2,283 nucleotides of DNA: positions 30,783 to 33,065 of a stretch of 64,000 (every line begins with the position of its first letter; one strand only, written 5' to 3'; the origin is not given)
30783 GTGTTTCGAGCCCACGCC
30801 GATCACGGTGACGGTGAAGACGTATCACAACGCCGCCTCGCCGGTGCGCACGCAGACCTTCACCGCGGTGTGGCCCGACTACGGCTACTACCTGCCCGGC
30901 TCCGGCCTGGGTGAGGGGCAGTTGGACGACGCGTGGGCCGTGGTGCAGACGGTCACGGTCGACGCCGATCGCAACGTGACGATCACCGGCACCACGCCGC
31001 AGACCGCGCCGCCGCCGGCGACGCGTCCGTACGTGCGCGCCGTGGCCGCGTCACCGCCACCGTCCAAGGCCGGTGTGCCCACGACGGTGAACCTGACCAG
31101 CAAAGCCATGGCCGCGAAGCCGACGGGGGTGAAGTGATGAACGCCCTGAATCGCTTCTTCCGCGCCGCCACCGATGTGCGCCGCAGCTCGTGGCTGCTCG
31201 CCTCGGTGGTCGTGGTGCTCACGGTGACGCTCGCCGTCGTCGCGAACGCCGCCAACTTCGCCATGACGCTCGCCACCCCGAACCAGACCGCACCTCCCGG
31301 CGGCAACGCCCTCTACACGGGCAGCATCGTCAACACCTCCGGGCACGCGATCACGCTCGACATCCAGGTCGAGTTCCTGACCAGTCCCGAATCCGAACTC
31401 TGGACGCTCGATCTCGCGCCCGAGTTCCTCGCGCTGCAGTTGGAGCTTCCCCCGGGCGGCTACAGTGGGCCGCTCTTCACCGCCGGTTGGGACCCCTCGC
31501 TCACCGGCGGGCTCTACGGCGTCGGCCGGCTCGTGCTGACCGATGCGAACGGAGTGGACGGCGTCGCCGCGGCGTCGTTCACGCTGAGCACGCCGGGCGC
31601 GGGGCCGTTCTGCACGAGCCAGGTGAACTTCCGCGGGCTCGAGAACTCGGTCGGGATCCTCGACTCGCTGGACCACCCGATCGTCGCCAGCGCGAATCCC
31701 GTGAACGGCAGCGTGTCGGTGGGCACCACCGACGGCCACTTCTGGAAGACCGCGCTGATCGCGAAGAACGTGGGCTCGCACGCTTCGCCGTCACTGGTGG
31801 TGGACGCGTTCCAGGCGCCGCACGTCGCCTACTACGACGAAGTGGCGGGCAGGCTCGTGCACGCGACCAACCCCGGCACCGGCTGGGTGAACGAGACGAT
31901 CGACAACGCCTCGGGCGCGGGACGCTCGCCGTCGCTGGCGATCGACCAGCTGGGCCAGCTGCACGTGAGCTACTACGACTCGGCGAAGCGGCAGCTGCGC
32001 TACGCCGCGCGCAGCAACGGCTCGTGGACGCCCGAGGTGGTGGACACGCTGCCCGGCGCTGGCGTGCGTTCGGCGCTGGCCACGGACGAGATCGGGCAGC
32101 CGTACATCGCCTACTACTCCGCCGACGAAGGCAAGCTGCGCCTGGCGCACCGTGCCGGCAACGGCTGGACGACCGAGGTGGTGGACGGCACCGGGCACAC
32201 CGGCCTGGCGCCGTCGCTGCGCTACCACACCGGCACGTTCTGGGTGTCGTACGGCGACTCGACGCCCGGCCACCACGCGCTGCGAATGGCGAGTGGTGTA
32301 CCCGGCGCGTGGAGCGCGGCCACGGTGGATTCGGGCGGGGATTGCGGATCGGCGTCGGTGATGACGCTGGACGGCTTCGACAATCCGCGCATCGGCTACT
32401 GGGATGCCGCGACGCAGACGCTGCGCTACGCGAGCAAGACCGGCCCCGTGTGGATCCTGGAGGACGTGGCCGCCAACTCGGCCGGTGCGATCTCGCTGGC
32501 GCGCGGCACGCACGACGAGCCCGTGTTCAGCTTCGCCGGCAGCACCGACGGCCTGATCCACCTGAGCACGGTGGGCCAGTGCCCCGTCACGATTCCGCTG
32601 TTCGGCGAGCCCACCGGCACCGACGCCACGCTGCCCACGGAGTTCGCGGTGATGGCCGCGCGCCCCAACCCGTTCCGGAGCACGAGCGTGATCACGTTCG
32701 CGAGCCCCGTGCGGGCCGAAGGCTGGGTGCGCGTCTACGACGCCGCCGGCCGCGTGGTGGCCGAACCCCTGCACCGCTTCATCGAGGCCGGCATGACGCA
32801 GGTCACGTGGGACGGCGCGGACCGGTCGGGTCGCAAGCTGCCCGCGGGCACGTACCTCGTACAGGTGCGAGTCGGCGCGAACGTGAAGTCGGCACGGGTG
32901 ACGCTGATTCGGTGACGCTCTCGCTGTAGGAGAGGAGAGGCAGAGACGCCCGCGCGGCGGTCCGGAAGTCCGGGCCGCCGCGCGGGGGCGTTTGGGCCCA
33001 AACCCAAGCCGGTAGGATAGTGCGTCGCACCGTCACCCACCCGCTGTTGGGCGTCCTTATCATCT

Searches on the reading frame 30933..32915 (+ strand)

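Call 52: search_protein_families(library=pfam, proteins=[window:30933-32915:+], max_evalue=0.001)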
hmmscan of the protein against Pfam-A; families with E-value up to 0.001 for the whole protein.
window:30933-32915:+ (660 aa): 1 family
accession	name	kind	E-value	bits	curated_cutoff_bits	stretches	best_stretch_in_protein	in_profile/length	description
PF13860.13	FlgD_ig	-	2.7e-09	37.3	27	1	596-646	24-74/79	FlgD Ig-like domain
